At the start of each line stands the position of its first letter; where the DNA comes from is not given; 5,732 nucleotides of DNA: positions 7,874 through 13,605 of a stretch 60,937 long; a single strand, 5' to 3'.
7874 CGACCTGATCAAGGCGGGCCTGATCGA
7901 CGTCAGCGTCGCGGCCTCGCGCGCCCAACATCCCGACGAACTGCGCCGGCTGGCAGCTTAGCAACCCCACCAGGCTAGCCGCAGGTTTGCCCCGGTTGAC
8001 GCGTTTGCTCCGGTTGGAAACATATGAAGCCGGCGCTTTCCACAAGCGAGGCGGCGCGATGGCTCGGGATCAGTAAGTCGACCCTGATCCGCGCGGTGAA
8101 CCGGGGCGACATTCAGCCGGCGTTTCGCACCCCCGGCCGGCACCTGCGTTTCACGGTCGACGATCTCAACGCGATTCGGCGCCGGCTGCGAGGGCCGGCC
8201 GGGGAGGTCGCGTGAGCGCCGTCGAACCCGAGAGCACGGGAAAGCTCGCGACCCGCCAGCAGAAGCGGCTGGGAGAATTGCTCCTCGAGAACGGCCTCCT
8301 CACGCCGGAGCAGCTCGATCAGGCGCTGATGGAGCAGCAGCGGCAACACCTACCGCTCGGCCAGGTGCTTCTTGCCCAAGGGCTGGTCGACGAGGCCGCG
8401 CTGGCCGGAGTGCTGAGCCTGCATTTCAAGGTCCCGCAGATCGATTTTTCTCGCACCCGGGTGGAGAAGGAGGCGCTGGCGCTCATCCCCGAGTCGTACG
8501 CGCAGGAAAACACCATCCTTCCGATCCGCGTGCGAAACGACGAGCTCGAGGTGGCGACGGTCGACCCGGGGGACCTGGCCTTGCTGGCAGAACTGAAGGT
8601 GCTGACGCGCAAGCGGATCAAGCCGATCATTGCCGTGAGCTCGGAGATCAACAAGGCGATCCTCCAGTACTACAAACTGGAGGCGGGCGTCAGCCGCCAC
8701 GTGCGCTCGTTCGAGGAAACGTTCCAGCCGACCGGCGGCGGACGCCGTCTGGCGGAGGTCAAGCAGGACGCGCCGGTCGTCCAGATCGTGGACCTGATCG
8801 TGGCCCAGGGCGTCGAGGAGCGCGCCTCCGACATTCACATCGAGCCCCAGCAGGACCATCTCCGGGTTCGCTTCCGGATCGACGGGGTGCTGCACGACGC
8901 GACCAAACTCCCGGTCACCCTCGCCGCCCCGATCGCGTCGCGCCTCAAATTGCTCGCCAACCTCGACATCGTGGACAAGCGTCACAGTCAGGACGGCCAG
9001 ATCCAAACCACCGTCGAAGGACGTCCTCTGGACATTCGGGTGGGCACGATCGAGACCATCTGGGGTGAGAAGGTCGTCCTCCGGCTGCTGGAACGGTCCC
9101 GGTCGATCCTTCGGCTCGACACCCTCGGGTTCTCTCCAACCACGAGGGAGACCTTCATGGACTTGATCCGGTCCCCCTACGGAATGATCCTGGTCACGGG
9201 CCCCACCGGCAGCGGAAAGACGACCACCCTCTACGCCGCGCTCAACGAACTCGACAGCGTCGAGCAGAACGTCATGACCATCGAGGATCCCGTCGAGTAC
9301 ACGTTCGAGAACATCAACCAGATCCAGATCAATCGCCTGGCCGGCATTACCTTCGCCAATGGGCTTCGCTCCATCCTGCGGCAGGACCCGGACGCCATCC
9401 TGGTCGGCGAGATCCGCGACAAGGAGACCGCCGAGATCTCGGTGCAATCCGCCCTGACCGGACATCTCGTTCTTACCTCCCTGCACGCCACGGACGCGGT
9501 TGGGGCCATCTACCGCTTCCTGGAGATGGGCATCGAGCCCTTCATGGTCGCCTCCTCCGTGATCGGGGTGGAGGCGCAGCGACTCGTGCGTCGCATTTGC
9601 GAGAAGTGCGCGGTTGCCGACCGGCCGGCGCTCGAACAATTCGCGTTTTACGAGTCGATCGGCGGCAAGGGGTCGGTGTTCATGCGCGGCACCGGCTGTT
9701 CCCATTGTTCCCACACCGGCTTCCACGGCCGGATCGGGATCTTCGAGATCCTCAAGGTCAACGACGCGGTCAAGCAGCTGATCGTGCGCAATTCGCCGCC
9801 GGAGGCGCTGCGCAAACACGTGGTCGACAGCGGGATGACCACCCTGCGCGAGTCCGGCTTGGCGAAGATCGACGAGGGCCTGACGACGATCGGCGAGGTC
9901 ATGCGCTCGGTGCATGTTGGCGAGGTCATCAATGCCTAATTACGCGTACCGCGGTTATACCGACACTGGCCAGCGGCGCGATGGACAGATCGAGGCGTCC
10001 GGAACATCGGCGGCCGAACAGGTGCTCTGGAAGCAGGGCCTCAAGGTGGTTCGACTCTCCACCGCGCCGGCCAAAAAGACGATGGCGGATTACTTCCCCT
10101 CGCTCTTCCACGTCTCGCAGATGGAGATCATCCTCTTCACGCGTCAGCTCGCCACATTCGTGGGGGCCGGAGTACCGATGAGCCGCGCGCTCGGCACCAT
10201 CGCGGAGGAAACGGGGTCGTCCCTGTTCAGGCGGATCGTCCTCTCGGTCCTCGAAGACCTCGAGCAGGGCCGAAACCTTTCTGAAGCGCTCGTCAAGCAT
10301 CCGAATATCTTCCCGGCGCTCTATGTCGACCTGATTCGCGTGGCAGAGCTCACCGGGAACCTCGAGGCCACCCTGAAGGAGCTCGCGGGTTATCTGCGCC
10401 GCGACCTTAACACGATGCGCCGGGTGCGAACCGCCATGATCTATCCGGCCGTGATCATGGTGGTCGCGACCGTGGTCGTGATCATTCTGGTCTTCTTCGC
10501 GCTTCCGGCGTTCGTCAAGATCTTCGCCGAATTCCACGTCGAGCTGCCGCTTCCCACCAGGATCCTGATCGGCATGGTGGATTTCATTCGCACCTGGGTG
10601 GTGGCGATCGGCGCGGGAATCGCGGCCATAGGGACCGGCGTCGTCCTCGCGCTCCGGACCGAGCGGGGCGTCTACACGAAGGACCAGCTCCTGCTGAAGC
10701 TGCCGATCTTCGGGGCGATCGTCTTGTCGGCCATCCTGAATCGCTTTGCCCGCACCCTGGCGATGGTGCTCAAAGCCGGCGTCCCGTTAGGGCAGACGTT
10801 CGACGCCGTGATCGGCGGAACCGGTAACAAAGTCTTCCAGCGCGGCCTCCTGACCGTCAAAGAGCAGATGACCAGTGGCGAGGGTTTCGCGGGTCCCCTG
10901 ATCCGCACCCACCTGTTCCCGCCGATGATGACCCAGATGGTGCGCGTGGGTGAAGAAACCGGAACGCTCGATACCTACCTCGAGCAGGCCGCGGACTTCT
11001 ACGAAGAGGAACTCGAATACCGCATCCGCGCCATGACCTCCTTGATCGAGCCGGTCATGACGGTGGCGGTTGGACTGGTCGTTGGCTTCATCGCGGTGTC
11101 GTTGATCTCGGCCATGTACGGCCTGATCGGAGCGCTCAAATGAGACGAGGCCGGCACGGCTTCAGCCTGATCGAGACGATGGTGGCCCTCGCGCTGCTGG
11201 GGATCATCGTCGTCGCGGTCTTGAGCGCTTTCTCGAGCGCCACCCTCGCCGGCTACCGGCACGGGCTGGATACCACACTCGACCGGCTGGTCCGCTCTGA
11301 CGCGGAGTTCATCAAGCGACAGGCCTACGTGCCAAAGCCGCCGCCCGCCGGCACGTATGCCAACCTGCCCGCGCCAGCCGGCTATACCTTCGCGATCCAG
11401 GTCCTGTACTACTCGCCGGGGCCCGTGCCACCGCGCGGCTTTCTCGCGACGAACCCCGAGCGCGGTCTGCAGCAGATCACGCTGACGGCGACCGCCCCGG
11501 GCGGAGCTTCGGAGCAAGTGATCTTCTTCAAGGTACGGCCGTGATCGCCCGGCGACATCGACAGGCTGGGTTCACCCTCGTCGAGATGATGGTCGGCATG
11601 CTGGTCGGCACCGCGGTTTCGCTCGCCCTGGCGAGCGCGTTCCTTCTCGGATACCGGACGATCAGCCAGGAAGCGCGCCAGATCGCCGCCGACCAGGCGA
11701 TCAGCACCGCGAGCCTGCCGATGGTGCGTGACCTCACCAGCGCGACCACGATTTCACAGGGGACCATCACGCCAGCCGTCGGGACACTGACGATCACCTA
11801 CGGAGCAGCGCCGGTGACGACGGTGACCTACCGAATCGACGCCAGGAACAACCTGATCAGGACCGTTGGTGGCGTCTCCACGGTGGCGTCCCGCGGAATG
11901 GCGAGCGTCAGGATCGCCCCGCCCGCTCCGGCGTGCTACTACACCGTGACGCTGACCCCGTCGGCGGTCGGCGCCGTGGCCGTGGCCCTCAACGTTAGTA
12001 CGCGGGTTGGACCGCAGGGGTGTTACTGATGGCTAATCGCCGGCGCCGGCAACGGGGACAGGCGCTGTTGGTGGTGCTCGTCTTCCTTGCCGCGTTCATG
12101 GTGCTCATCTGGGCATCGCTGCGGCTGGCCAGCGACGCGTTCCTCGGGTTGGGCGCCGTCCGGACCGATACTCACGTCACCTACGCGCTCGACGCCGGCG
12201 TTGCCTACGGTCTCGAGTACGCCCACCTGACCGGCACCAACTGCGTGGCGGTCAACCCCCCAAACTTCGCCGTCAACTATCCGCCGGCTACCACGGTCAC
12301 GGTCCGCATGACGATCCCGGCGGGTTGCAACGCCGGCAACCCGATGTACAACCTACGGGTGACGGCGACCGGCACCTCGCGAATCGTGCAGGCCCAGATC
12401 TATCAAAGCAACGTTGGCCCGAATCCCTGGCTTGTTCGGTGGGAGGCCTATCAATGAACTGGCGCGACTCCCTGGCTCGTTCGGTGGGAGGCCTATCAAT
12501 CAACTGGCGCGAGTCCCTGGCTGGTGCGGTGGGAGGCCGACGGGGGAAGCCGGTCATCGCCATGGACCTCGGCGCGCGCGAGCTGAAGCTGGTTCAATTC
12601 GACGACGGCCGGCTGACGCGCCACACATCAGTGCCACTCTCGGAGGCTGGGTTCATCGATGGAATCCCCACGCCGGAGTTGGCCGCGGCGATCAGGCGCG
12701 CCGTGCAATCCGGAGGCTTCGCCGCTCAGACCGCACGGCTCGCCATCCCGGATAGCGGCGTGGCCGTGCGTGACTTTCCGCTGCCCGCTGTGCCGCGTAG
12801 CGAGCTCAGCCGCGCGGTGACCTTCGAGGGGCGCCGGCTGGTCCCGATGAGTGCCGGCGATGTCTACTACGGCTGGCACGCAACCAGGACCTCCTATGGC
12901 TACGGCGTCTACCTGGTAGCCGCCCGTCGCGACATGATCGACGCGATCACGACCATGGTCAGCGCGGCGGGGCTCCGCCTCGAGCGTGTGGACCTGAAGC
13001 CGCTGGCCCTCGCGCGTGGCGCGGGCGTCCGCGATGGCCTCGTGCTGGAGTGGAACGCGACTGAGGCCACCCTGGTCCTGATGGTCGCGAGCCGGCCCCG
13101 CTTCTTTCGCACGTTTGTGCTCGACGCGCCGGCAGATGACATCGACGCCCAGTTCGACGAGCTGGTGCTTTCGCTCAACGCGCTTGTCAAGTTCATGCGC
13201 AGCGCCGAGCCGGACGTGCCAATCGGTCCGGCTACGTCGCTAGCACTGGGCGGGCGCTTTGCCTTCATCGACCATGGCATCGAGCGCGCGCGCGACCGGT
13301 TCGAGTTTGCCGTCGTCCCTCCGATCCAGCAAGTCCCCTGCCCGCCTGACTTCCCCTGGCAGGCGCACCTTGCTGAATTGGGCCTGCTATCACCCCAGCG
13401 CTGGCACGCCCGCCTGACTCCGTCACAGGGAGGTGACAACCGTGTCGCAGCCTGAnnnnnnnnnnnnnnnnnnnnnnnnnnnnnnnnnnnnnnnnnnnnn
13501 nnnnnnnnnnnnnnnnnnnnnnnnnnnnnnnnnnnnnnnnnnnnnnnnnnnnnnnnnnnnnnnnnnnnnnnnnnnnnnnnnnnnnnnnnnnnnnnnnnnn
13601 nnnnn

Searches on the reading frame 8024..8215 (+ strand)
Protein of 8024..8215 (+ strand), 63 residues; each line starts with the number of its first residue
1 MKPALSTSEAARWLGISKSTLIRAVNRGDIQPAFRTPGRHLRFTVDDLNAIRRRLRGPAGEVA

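Call 14: search_protein_families(library=pfam, proteins=[window:8024-8215:+], max_evalue=0.01)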
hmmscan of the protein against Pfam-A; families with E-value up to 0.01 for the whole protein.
window:8024-8215:+ (63 aa): 5 families
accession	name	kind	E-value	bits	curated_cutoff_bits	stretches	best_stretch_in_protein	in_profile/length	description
PF12728.13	HTH_17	-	5.3e-12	46.2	27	1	5-54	2-49/51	Helix-turn-helix domain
PF13551.12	HTH_29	-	0.00029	21.3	28.1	1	6-34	13-45/64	Winged helix-turn helix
PF05225.22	HTH_psq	-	0.00047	20.3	20.4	1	5-27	17-39/45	helix-turn-helix, Psq domain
PF13384.12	HTH_23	-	0.0027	17.9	24.6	1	5-27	18-40/50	Homeodomain-like domain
PF13542.12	HTH_Tnp_ISL3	-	0.0088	15.9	27.4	0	6-27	28-49/51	Helix-turn-helix domain of transposase family ISL3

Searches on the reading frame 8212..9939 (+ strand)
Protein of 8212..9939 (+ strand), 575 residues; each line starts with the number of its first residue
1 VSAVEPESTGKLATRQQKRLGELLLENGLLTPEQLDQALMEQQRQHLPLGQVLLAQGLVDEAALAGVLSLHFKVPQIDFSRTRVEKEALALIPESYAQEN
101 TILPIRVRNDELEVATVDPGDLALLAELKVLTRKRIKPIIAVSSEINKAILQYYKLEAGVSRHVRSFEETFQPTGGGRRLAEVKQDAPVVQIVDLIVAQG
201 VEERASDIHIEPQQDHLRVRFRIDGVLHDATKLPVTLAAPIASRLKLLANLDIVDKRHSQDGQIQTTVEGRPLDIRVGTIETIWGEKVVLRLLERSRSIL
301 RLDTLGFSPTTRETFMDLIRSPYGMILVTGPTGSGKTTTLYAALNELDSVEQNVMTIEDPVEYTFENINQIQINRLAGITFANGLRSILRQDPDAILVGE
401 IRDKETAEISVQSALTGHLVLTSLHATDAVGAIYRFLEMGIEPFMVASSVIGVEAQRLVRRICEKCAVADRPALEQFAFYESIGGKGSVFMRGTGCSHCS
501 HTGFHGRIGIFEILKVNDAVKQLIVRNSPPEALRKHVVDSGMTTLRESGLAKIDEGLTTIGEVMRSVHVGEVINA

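Call 14: search_protein_families(library=pfam, proteins=[window:8212-9939:+], max_evalue=0.01)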
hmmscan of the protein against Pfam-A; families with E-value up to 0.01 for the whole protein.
window:8212-9939:+ (575 aa): 9 families
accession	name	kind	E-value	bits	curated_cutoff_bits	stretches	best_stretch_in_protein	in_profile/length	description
PF00437.27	T2SSE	-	5.4e-128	427.2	24.9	1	184-565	3-370/370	Type II/IV secretion system protein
PF05157.20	MshEN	-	6.7e-20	71.3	23.1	1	72-158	1-88/90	MshEN domain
PF13401.12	AAA_22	-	1.7e-05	25.6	27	1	322-368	4-50/130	AAA domain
PF10415.14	FumaraseC_C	-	0.00018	22.3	32.5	0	11-39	19-47/54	Fumarase C C-terminus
PF13191.12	AAA_16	-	0.00027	21.9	32.6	1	321-422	23-114/167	AAA ATPase domain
PF25199.1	nSTAND_NTPase5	-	0.00036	20.8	34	1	321-371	39-90/145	Novel STAND NTPase 5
PF12775.13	AAA_7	-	0.0036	17.3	25.8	1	313-358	23-68/181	P-loop containing dynein motor region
PF13604.12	AAA_30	-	0.0051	17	27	0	312-349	7-44/191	AAA domain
PF13555.12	AAA_29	-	0.0076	16.4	27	0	322-342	21-41/61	P-loop containing region of AAA domain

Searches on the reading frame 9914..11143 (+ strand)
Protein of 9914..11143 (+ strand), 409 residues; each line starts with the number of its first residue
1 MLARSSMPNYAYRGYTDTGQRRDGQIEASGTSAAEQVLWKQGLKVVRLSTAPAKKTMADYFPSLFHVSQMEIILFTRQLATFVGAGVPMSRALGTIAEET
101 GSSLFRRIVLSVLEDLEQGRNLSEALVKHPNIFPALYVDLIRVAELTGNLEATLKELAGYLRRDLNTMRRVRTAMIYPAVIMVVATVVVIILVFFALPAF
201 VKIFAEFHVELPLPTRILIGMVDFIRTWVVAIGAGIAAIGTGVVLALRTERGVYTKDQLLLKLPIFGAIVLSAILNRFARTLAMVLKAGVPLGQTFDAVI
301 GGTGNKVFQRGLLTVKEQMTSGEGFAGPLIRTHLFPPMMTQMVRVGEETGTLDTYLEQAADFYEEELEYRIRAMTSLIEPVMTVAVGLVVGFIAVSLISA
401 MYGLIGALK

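Call 14: search_protein_families(library=pfam, proteins=[window:9914-11143:+], max_evalue=0.01)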
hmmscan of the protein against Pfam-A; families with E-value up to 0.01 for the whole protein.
window:9914-11143:+ (409 aa): 1 family
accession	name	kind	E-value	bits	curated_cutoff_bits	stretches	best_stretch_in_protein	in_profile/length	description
PF00482.28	T2SSF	-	1.3e-61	206.5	25.2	2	75-198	1-125/125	Type II secretion system (T2SS), protein F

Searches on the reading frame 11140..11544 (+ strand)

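Call 14: search_protein_families(library=pfam, proteins=[window:11140-11544:+], max_evalue=0.01)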
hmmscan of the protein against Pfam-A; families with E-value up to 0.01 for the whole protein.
window:11140-11544:+ (134 aa): 1 family
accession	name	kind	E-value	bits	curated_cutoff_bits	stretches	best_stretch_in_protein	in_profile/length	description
PF07963.17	N_methyl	-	1.9e-08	34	21.2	1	2-28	1-27/27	Prokaryotic N-terminal methylation motif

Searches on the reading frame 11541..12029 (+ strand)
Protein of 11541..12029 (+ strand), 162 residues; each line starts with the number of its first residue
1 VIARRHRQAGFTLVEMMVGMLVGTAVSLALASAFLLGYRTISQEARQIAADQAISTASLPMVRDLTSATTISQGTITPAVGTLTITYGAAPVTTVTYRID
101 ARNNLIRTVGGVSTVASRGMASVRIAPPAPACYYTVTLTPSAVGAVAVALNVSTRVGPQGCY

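Call 14: search_protein_families(library=pfam, proteins=[window:11541-12029:+], max_evalue=0.01)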
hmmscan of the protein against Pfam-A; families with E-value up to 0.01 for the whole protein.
window:11541-12029:+ (162 aa): 1 family
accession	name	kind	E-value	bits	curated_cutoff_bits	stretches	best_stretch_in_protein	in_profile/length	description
PF07963.17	N_methyl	-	1.1e-07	31.6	21.2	1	5-30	1-26/27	Prokaryotic N-terminal methylation motif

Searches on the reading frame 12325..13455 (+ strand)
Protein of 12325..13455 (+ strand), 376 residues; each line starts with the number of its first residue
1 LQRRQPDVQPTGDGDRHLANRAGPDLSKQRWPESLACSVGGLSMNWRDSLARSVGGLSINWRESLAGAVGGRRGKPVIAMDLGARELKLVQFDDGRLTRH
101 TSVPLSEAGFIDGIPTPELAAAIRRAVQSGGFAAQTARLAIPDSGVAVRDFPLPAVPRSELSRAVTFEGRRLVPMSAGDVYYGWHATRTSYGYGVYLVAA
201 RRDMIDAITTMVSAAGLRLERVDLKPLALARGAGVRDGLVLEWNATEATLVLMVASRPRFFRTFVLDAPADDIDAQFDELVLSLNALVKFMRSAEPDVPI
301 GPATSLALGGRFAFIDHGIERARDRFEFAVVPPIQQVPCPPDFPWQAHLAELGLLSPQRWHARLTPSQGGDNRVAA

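Call 3: search_protein_families(library=pfam, proteins=[window:12325-13455:+], max_evalue=0.1)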
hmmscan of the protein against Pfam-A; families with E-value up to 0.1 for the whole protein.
window:12325-13455:+ (376 aa): 1 family
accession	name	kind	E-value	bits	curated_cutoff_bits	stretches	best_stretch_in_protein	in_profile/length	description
PF11104.14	PilM_2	-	1.1e-07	31.6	27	1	81-232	3-165/340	Type IV pilus assembly protein PilM;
